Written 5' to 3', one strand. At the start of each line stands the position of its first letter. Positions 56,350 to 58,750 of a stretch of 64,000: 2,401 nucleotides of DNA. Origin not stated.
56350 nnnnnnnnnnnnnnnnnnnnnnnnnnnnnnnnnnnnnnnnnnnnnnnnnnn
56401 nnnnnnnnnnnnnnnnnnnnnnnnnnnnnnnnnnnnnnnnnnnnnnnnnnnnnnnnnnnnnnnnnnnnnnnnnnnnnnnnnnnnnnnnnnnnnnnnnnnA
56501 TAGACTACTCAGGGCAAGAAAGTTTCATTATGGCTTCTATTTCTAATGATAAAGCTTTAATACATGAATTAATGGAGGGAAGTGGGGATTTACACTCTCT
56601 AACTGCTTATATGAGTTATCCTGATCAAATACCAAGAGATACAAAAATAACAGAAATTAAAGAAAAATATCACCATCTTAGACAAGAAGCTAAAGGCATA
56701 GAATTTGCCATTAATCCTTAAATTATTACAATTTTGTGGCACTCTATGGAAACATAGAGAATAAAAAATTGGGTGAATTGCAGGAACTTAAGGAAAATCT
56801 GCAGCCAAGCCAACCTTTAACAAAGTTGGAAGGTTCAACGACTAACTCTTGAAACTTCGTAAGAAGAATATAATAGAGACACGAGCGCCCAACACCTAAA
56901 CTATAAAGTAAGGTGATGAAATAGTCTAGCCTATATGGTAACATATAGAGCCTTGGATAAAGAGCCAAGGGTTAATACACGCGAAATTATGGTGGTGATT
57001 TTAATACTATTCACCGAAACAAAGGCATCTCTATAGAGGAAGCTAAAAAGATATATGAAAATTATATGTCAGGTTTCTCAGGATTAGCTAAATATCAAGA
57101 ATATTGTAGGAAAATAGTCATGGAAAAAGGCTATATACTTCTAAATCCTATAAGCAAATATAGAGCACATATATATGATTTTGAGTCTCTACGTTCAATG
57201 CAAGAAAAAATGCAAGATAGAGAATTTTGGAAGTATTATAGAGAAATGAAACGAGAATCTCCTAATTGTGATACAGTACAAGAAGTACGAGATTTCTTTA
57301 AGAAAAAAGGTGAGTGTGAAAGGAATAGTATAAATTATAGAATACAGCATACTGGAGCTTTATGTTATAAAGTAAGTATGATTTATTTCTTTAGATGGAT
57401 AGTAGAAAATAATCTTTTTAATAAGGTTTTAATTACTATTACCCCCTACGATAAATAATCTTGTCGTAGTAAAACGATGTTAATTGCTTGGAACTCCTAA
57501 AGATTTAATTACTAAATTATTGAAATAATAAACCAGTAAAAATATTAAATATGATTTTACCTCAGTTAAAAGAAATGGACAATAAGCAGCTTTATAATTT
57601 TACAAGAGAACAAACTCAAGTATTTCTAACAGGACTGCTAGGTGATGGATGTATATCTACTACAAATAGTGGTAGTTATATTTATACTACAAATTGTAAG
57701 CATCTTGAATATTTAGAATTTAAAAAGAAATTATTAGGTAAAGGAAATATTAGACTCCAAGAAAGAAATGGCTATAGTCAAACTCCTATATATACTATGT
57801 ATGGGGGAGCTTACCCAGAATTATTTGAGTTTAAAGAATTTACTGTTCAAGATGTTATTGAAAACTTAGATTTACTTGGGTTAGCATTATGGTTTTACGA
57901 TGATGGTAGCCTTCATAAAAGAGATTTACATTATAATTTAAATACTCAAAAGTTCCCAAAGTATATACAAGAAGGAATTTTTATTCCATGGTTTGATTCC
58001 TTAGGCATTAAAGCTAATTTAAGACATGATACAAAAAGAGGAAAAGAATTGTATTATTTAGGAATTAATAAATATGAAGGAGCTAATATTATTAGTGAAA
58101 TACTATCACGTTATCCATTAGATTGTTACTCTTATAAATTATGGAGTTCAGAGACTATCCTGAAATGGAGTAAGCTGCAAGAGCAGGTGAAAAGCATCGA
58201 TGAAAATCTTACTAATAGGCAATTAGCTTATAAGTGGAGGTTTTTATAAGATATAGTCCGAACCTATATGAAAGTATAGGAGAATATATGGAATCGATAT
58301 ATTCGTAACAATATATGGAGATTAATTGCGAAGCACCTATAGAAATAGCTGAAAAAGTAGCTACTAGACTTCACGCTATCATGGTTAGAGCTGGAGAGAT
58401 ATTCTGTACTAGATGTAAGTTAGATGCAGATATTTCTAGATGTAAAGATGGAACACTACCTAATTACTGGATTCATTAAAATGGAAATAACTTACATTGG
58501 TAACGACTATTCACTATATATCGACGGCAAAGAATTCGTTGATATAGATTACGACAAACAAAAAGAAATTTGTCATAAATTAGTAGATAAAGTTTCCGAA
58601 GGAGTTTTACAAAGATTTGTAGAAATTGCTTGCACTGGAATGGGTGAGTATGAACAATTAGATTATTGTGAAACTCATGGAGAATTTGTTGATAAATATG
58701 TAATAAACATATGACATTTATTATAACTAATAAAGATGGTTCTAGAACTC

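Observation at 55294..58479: polA is interrupted twice: a textbook 272-nt IA2-like intron and an 865-nt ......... intron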

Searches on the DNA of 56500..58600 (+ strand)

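Call 4: search_rna_families(source=window, start=56500, end=58600, threshold=evalue, max_evalue=10, show_alignments=4)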
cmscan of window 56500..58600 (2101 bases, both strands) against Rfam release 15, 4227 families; matches with E-value up to 10: 5.
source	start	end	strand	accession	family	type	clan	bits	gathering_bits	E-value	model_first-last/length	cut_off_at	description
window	56718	56948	+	RF00028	Intron_gpI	Intron;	-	91.9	50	9e-24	1-253/253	no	Group I catalytic intron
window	58126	58280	+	RF00028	Intron_gpI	Intron;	-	28.5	50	8.8e-05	1-253/253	no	Group I catalytic intron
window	58136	58193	+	RF03081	DUF805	Cis-reg;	CL00115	23.1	51.1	0.28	1-68/68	no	DUF805 RNA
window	56575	56658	-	RF01883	TUG1_2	Gene; lncRNA;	-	18.9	90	5.7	1-89/89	no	Taurine upregulated gene 1 conserved region 2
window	57183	57275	-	RF02706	TeloSII_ncR30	Gene; sRNA;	-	12.6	86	6.9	1-226/226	no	TeloSII non coding RNA 30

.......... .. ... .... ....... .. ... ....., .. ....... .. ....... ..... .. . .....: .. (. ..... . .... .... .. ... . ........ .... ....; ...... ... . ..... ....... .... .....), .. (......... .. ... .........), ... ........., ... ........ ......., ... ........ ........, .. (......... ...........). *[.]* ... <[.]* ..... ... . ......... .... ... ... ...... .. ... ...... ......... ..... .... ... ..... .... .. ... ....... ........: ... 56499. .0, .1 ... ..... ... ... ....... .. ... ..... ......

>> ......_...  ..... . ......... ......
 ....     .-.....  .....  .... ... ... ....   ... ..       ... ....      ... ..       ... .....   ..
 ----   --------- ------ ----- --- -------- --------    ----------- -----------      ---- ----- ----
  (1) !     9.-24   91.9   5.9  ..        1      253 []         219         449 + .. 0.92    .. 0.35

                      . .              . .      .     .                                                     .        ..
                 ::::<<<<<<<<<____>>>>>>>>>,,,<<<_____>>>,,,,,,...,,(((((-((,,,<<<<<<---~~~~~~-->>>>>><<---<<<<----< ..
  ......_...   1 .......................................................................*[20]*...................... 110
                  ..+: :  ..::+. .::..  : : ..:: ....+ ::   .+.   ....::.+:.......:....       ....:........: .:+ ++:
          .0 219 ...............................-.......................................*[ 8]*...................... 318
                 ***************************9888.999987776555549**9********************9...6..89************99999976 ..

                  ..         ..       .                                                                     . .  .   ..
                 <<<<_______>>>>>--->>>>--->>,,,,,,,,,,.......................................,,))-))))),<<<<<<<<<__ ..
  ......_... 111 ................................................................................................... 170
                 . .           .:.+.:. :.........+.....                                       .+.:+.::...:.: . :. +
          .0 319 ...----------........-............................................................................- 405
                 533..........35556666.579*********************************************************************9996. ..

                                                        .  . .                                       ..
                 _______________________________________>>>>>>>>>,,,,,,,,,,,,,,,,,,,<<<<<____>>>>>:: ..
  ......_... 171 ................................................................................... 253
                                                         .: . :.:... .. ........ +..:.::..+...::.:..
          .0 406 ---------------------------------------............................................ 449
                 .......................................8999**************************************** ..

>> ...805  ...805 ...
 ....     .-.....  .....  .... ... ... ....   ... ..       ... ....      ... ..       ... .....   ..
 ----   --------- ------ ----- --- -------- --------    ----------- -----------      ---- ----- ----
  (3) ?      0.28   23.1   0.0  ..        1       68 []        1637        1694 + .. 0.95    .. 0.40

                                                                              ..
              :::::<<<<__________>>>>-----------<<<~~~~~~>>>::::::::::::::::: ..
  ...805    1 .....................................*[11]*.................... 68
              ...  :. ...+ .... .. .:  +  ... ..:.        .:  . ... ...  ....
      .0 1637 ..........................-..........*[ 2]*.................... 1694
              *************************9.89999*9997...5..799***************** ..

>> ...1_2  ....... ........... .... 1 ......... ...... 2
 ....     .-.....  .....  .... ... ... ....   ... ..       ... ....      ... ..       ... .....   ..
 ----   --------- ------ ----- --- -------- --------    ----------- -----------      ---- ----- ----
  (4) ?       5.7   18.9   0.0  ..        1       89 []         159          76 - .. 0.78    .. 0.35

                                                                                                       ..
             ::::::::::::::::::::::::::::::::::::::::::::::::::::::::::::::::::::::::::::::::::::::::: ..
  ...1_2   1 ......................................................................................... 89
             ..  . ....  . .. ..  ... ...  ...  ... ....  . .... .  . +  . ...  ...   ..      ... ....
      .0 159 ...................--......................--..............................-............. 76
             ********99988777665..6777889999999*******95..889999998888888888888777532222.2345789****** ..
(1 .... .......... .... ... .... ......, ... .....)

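Call 55: search_dna_similar(query=window:56712-56983:+, collection=phages, mode=distant, max_rows=40, rows=spread)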
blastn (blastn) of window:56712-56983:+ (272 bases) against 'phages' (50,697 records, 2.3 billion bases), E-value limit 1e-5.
Records with a match: 31; places in all: 31; records where one place covers at least 80% of the query: 0.
Best place of each record, by identity: 90-95% 2; 80-90% 2; 60-80% 27.
By first word of the organism name: Flavobacterium 22; Bacillus 3; uncultured 2; Clostridium 1; Staphylococcus 1; Kehishuvirus 1; Kolpuevirus 1.
By host as written in the record: Flavobacterium psychrophilum 950106-1/1 8; - 4; Flavobacterium psychrophilum strain FPS-D10 3; Flavobacterium psychrophilum FPS-D15 2; Flavobacterium psychrophilum FPS-D10 2; Flavobacterium psychrophilum strain FPS-D15 2; Bacteroides cellulosilyticus 2; Clostridium perfringens JCM 1290 1; and 7 more.
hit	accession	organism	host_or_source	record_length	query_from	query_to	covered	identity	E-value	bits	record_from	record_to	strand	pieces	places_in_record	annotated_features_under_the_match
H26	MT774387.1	uncultured phage cr111_1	human feces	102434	85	215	48%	80.9%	1e-25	122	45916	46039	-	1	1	hypothetical protein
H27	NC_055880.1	uncultured phage cr111_1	human feces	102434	85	215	48%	80.9%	1e-25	122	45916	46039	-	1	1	endonuclease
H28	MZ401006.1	Clostridium phage CPQ4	Clostridium perfringens JCM 1290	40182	118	255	51%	70.9%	6e-9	66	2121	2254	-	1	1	none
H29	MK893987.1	Staphylococcus phage PMBT8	Staphylococcus hyicus 07/02 4A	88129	116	236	44%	73.6%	1e-6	59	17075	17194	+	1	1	none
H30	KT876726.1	Flavobacterium phage FpV21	Flavobacterium psychrophilum 950106-1/1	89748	119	216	36%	79.0%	2e-14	84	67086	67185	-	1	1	hypothetical protein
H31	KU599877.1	Flavobacterium phage Fpv1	Flavobacterium psychrophilum 950106-1/1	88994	119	216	36%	79.0%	2e-14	84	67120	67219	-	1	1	hypothetical protein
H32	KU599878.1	Flavobacterium phage Fpv2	Flavobacterium psychrophilum 950106-1/1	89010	119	216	36%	79.0%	2e-14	84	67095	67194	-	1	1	hypothetical protein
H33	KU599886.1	Flavobacterium phage Fpv20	Flavobacterium psychrophilum 950106-1/1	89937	119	216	36%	79.0%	2e-14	84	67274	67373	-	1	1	hypothetical protein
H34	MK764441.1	Flavobacterium phage FPSV-F12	Flavobacterium psychrophilum 950106-1/1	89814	119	216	36%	79.0%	2e-14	84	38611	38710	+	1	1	hypothetical protein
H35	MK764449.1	Flavobacterium phage FPSV-S29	Flavobacterium psychrophilum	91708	119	216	36%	79.0%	2e-14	84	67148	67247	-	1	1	hypothetical protein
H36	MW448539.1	Flavobacterium phage FPSV-D24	Flavobacterium psychrophilum strain ...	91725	119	216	36%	79.0%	2e-14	84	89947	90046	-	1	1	record has no annotation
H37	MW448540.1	Flavobacterium phage FPSV-D25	Flavobacterium psychrophilum strain ...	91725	119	216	36%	79.0%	2e-14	84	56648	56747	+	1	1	record has no annotation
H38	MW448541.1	Flavobacterium phage FPSV-D27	Flavobacterium psychrophilum strain ...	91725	119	216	36%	79.0%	2e-14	84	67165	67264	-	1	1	record has no annotation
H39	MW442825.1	Flavobacterium phage FPSV-D5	Flavobacterium psychrophilum FPS-D15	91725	119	216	36%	79.0%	2e-14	84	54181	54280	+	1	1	record has no annotation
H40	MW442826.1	Flavobacterium phage FPSV-D9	Flavobacterium psychrophilum FPS-D15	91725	119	216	36%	79.0%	2e-14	84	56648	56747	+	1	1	record has no annotation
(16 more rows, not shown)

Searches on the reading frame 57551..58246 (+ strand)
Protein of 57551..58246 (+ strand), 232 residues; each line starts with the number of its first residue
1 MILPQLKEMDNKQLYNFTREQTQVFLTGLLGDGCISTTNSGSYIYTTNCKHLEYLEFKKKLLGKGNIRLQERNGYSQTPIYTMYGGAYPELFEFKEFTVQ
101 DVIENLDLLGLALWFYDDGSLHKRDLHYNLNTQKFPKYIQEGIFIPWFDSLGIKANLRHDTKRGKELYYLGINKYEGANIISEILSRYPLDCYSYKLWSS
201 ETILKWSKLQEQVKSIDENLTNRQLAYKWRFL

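Call 5: search_protein_families(library=pfam, proteins=[window:57551-58246:+], max_evalue=0.1)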
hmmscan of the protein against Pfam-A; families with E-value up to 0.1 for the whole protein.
window:57551-58246:+ (232 aa): 1 family
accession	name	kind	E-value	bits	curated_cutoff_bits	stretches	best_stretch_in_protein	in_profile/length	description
PF03161.18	LAGLIDADG_2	-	1.4e-08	35.3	25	1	28-174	7-162/168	LAGLIDADG DNA endonuclease family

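Call 54: search_solved_structures(query=window:57551-58246:+, max_evalue=1, show_alignments=1)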
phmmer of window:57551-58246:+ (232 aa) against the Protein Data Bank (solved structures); distinct sequences matched with E-value up to 1: 3.
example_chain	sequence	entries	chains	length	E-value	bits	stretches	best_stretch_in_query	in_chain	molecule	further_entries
3uws_A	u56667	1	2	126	0.25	14.1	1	179-210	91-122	hypothetical protein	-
4yec_A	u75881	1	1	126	0.25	14.1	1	179-210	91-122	Clostripain family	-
1si8_A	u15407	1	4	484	0.72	12.5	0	97-165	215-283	Catalase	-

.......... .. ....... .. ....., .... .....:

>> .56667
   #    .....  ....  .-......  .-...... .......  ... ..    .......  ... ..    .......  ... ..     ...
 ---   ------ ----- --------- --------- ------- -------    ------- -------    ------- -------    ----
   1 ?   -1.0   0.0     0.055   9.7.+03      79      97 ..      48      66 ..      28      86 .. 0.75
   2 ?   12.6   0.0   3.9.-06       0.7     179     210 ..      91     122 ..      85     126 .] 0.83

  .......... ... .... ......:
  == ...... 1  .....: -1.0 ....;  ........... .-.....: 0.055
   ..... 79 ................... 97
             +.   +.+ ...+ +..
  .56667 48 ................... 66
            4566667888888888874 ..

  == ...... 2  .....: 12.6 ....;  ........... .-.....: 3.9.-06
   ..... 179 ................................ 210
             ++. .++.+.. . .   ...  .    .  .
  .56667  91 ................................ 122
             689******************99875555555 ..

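Call 63: search_dna_similar(query=window:57551-58246:+, collection=phages, mode=protein, max_rows=30, rows=spread)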
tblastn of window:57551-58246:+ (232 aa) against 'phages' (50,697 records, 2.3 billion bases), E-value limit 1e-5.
Records with a match: 3; places in all: 3; records where one place covers at least 80% of the query: 3.
Best place of each record, by identity: 95-99% 1; 60-80% 2.
By first word of the organism name: uncultured 2; Bacteriophage 1.
By host as written in the record: - 3.
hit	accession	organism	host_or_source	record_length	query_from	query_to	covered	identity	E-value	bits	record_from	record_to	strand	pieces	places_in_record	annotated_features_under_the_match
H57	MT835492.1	Bacteriophage sp.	human fecal samples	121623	1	232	100%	97.4%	3e-149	464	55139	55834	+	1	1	record has no annotation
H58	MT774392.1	uncultured phage cr128_1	human feces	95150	1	232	100%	71.1%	8e-107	343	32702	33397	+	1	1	hypothetical protein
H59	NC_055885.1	uncultured phage cr128_1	human feces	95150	1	232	100%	71.1%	8e-107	343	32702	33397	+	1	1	hypothetical protein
